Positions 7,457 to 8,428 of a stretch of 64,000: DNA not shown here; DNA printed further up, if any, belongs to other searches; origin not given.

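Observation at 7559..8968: RES toxin and DUF2384 antitoxin encoded tail-to-tail instead of as an operon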

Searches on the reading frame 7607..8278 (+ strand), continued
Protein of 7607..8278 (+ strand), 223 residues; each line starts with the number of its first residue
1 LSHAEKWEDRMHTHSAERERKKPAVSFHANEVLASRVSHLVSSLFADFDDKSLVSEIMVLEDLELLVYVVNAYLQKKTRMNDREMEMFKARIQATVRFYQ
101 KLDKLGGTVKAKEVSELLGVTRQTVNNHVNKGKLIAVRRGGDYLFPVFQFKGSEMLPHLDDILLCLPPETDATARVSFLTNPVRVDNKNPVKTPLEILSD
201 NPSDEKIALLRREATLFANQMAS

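Call 42: search_protein_families(library=pfam, alignment_id=A6, max_evalue=0.01)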
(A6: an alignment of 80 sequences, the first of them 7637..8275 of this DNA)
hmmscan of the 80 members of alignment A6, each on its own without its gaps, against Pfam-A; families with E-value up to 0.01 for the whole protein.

A. member 1, window:7637-8275:+ (213 aa): 5 families
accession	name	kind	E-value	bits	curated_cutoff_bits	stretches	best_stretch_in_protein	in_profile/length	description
PF12728.13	HTH_17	-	1.2e-07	32.3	27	1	101-136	4-39/51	Helix-turn-helix domain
PF21531.3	Rv2175c_wHTH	-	1.4e-06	28.6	27.1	1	100-136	17-53/57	DNA-binding protein Rv2175c, wHTH domain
PF13338.12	AbiEi_4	-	0.0028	18.2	25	1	94-130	9-44/49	Transcriptional regulator, AbiEi antitoxin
PF00376.29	MerR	-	0.0069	16.6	28.2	0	102-129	3-30/38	MerR family regulatory protein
PF08279.18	HTH_11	-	0.0095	16.2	25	0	90-120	7-37/55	HTH domain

B. families by the number of members that match (of 80 scanned): 32 families (the first 25 are shown)
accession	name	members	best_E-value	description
PF12728.13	HTH_17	49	1.2e-07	Helix-turn-helix domain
PF21531.3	Rv2175c_wHTH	20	6.3e-07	DNA-binding protein Rv2175c, wHTH domain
PF13338.12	AbiEi_4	13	7.7e-07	Transcriptional regulator, AbiEi antitoxin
PF23125.1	Xre-MbcA-ParS_M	13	0.00016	Antitoxin Xre/MbcA/ParS-like, middle domain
PF18367.6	Rv2175c_C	10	0.00016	Rv2175c C-terminal domain of unknown function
PF09722.15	Xre_MbcA_ParS_C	9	8.1e-06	Antitoxin Xre/MbcA/ParS C-terminal toxin-binding domain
PF08279.18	HTH_11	9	4.1e-05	HTH domain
PF08281.18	Sigma70_r4_2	9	0.0013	Sigma-70, region 4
PF13384.12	HTH_23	5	0.0018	Homeodomain-like domain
PF02954.25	HTH_8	3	0.00019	Bacterial regulatory protein, Fis family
PF13404.12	HTH_AsnC-type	3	0.0002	AsnC-type helix-turn-helix domain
PF13551.12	HTH_29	3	0.0033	Winged helix-turn helix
PF12802.13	MarR_2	2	0.00048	MarR family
PF13518.12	HTH_28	2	0.00081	Helix-turn-helix domain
PF13412.12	HTH_24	2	0.0012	Winged helix-turn-helix DNA-binding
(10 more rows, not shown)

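Call 43: search_solved_structures(query=A6, max_evalue=10, show_alignments=5)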
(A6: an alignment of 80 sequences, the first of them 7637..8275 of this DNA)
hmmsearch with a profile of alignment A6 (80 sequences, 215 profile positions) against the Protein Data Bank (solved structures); distinct sequences matched with E-value up to 10: 23.
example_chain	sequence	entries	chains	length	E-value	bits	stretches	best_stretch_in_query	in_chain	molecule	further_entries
2kfs_A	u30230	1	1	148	4.4e-11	46.4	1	106-209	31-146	Conserved hypothetical regulatory protein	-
8tlp_A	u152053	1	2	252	0.0025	21.1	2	19-105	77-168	D_3_633_8x, no peptide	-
4j2n_A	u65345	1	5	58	0.0062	19.8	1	108-140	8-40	Gp37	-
8tm9_A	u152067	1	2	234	0.0084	19.4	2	19-105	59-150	D_3_633_8x peptide bound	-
6ama_A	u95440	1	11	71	0.13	15.5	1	106-141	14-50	Putative DNA-binding protein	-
6amk_A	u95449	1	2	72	0.13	15.5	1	106-140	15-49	Putative DNA-binding protein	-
7rkc_A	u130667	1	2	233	0.15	15.3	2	25-105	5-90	D_3_633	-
9ru8_SS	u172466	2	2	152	0.44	13.8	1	155-207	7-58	Small ribosomal subunit protein uS13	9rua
6gz3_BS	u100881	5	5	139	0.45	13.7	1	155-207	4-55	ribosomal protein uS13 | 40S ribosomal protein S18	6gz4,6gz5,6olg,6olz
6zvj_k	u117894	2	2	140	0.45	13.7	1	155-207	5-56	40S ribosomal protein S18 | ribosomal protein uS13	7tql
6xa1_SS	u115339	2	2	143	0.49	13.6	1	155-207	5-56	40S ribosomal protein S18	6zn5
11hg_LL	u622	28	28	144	0.49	13.6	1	155-207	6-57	40S ribosomal protein S18 | uS13 | Small ribosomal subunit protein uS13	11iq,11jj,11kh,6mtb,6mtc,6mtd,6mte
9y42_SS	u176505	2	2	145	0.49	13.6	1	155-207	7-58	Small ribosomal subunit protein uS13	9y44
6ole_SS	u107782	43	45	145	0.49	13.6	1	155-207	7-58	40S ribosomal protein S18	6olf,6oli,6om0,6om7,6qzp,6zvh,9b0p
8g5z_SS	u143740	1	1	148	0.54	13.5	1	155-207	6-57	uS13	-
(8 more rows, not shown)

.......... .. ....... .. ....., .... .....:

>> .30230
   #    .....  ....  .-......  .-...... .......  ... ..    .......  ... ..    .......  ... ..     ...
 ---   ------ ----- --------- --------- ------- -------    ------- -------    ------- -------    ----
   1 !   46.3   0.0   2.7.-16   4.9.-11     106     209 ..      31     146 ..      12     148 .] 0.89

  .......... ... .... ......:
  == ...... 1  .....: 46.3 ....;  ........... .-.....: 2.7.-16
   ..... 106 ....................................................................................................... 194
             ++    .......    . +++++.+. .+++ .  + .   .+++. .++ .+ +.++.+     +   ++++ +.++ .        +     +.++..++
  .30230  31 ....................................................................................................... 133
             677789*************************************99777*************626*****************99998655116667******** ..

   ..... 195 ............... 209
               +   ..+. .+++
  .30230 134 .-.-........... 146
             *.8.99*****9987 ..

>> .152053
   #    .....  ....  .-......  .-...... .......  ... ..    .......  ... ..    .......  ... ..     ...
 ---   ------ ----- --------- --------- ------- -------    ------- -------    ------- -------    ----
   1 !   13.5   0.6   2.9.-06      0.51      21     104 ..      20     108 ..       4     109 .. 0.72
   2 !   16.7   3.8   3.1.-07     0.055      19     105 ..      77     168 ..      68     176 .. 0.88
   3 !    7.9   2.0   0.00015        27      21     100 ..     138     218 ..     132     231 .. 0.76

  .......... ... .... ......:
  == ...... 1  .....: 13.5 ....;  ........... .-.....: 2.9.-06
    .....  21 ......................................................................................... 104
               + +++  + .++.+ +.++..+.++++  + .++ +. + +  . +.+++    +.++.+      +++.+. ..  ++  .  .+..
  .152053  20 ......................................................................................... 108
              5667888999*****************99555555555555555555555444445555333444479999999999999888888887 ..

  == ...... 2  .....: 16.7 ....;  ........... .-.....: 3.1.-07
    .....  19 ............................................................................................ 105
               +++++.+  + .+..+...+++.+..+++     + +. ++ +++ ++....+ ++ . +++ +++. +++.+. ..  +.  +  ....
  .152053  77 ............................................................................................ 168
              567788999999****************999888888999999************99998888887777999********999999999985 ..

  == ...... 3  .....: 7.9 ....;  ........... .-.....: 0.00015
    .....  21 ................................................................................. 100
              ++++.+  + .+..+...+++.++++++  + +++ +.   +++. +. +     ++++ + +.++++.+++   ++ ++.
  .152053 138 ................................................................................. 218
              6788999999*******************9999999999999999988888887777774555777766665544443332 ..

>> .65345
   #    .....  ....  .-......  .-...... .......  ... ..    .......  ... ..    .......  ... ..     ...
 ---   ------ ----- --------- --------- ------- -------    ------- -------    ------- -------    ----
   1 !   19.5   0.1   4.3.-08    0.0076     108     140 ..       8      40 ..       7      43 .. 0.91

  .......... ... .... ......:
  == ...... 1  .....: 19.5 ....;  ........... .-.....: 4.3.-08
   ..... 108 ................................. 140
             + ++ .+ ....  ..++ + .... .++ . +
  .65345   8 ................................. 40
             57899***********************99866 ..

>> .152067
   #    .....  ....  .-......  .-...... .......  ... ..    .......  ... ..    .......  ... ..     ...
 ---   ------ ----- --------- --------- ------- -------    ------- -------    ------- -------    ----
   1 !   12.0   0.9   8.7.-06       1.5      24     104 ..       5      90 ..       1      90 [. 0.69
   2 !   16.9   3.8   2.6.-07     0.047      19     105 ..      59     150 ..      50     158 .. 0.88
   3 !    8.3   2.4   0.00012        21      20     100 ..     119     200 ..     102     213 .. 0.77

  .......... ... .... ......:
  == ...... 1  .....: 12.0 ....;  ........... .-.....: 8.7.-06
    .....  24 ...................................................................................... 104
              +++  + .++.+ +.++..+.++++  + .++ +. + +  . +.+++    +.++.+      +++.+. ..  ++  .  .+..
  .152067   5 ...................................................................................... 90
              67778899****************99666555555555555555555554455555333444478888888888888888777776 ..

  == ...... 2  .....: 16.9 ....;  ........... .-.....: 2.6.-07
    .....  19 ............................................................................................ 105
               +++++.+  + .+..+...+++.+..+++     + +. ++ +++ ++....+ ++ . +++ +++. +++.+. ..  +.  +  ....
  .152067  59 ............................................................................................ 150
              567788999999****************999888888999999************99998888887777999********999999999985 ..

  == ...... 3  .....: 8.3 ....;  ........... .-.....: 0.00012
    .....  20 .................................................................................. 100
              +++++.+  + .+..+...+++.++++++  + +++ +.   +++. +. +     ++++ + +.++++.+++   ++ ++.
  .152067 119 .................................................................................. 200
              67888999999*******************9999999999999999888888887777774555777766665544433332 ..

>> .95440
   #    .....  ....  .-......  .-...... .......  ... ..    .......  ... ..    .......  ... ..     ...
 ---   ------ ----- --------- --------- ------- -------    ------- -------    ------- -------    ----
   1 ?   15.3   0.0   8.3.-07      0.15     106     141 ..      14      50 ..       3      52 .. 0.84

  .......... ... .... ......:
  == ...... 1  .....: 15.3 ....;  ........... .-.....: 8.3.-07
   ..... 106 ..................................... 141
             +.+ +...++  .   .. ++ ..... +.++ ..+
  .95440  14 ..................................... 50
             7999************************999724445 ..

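Call 47: find_related_loci(query=A3, collection=genome_contigs, flank=3000)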
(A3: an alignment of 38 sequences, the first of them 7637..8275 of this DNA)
Query A3 (213 aa) in genome_contigs; peptide patterns used: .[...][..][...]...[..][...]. (x = any residue, [..] = any of these).
599 stretches matched a pattern (row limit reached: there are more); 6 encode a relative of the query (tblastn E <= 1e-3); 6 distinct loci.
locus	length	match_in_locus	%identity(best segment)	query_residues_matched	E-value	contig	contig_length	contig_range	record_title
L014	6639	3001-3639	98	1-213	2e-142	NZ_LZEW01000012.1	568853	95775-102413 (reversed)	Morganella psychrotolerans strain DSM 17886 CFSAN046807_c_P101_2, whole genome shotgun sequence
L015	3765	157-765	32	4-212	2e-36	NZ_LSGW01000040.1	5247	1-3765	Aeromonas salmonicida subsp. salmonicida strain ATCC 33658 Contig_27, whole genome shotgun sequence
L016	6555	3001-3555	37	26-213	8e-35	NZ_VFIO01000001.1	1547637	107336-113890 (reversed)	Pseudomonas saxonica strain DSM 108989 1_1547637_26.6009, whole genome shotgun sequence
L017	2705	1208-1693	38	50-212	5e-32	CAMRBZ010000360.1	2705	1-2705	MAG TPA_asm: uncultured Enterovibrio sp. isolate ERR3140015_bin.3_metaWRAP_v1.3_MAG genome assembly, contig: ERZ4740383.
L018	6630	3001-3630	30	1-212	3e-26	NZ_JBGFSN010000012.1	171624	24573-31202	Pantoea osteomyelitidis strain AA23256 3_S1_L001_contig_12, whole genome shotgun sequence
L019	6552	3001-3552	30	26-210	2e-25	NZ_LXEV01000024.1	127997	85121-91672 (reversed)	Proteus hauseri ATCC 700826 Sequence00024, whole genome shotgun sequence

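Call 50: find_encoding_contigs(protein=P0100, flank=3000, max_places=3)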
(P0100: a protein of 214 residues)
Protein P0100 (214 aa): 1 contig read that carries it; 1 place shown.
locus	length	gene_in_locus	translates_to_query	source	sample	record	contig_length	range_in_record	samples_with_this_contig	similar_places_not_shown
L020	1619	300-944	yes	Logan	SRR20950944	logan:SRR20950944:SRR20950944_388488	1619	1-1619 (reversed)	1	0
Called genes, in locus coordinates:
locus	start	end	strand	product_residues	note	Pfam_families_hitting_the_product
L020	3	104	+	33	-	?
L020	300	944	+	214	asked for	PF12728:HTH_17 (weak)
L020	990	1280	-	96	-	PF05016:ParE_toxin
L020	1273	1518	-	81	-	PF03693:ParD_antitoxin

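Call 54: find_related_loci(query=A8, collection=metagenome_contigs, flank=2500)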
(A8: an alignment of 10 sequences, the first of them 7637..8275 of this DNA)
Query A8 (213 aa) in metagenome_contigs; peptide patterns used: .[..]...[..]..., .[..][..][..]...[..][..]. (x = any residue, [..] = any of these).
281 stretches matched a pattern; 17 encode a relative of the query (tblastn E <= 1e-3); 17 distinct loci.
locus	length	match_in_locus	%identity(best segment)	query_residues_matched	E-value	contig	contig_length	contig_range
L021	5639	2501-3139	80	1-213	8e-118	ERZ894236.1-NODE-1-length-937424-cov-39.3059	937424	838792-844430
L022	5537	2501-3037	37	26-207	1e-36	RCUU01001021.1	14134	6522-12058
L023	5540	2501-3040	35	26-207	9e-36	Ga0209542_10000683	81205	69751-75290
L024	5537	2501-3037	36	26-207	5e-35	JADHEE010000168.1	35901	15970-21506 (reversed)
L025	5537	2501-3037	36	26-207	6e-35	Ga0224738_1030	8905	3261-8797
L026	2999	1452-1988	36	26-207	6e-35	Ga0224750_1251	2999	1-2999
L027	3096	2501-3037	36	26-207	1e-34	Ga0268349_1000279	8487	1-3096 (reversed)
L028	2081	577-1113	34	26-207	2e-31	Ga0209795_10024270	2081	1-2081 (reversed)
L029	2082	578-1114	34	26-207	2e-31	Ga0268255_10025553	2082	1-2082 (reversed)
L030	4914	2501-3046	35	26-207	6e-29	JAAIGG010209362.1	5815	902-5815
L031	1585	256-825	33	21-212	6e-29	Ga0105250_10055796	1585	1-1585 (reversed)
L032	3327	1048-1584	33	26-207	5e-29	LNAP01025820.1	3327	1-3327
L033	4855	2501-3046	35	26-207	4e-28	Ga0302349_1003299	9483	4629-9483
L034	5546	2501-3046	34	26-207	6e-28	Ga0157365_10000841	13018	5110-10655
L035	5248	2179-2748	31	21-212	2e-27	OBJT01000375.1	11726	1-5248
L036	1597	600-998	40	73-207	3e-27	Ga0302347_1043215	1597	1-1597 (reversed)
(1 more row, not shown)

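Call 87: find_encoding_contigs(protein=P0108, flank=3000, max_places=3)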
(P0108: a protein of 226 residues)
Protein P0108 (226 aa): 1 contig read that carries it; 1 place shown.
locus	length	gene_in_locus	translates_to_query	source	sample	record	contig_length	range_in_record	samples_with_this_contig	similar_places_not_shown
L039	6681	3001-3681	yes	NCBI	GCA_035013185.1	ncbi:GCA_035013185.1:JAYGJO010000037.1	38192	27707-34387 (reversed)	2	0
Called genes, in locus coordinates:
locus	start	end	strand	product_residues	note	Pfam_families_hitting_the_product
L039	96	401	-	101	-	-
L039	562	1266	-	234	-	PF00440:TetR_N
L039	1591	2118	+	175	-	PF08808:RES (weak)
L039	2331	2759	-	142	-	PF02566:OsmC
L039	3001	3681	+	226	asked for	-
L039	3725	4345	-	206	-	PF08808:RES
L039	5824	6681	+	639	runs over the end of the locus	-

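Call 88: find_encoding_contigs(protein=P0139, flank=3000, max_places=3)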
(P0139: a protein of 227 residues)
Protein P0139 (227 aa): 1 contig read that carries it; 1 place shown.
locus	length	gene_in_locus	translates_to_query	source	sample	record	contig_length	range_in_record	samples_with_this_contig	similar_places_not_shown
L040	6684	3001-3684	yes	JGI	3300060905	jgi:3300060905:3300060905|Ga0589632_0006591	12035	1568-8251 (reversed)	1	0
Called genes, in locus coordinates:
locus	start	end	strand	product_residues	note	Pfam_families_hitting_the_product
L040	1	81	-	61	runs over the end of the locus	-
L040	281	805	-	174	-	PF00583:Acetyltransf_1, PF13673:Acetyltransf_10, PF13508:Acetyltransf_7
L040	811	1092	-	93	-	PF08681:TacA1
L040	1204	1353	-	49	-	-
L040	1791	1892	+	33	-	-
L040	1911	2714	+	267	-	-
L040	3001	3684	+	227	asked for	-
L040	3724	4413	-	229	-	PF08808:RES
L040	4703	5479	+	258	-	PF00142:Fer4_NifH, PF01656:CbiA, PF02374:ArsA_ATPase, PF06564:CBP_BcsQ (faint), PF09140:MipZ (faint), PF10609:ParA, PF13614:AAA_31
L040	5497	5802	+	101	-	-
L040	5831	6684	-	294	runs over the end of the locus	PF01051:Rep3_N (weak)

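Call 96: search_protein_families(library=pfam, proteins=[P0186, P0187, P0189, P0190, P0196, P0198, P0200, P0203, P0205, P0211], max_evalue=0.01)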
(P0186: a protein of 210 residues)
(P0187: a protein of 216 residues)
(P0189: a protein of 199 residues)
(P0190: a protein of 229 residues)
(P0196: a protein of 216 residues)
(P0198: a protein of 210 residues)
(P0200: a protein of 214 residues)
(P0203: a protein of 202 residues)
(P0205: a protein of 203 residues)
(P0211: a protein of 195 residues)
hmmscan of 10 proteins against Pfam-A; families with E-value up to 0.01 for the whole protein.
P0186 (210 aa): 0 families

P0187 (216 aa): 2 families
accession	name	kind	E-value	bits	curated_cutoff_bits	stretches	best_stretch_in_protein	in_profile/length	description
PF12728.13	HTH_17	-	0.00072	20.2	27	1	111-153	2-44/51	Helix-turn-helix domain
PF09722.15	Xre_MbcA_ParS_C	-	0.0021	18.5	24.5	1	176-207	11-42/51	Antitoxin Xre/MbcA/ParS C-terminal toxin-binding domain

P0189 (199 aa): 2 families
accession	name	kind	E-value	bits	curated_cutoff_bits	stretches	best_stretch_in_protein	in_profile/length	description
PF12728.13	HTH_17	-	0.0018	19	27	1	95-133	4-42/51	Helix-turn-helix domain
PF21531.3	Rv2175c_wHTH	-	0.0064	16.9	27.1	0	91-131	14-54/57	DNA-binding protein Rv2175c, wHTH domain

P0190 (229 aa): 0 families

P0196 (216 aa): 1 family
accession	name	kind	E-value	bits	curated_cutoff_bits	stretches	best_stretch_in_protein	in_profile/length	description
PF18367.6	Rv2175c_C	-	0.002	18.6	26.4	1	179-214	22-56/56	Rv2175c C-terminal domain of unknown function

P0198 (210 aa): 3 families
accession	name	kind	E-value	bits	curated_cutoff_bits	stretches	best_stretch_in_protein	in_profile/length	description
PF13384.12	HTH_23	-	0.0028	17.8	24.6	1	103-126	17-40/50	Homeodomain-like domain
PF23125.1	Xre-MbcA-ParS_M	-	0.0035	17.5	27.8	1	108-146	6-46/51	Antitoxin Xre/MbcA/ParS-like, middle domain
PF08281.18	Sigma70_r4_2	-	0.0077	16.3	25.7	0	102-127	25-50/54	Sigma-70, region 4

P0200 (214 aa): 2 families
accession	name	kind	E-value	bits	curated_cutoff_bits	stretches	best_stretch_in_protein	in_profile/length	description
PF09722.15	Xre_MbcA_ParS_C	-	0.001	19.5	24.5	1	175-198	12-34/51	Antitoxin Xre/MbcA/ParS C-terminal toxin-binding domain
PF12728.13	HTH_17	-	0.0045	17.7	27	0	109-147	2-40/51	Helix-turn-helix domain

P0203 (202 aa): 4 families
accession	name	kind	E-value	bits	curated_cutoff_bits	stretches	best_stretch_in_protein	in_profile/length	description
PF13338.12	AbiEi_4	-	0.00065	20.2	25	1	86-121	5-39/49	Transcriptional regulator, AbiEi antitoxin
PF12728.13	HTH_17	-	0.00071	20.2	27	1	95-120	2-27/51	Helix-turn-helix domain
PF13551.12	HTH_29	-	0.0033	17.9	28.1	0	87-113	7-31/64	Winged helix-turn helix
PF08281.18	Sigma70_r4_2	-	0.0046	17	25.7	0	95-119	27-51/54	Sigma-70, region 4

P0205 (203 aa): 1 family
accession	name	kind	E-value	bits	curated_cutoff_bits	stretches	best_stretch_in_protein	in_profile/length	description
PF13338.12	AbiEi_4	-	0.0036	17.8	25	1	86-118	5-36/49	Transcriptional regulator, AbiEi antitoxin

P0211 (195 aa): 0 families
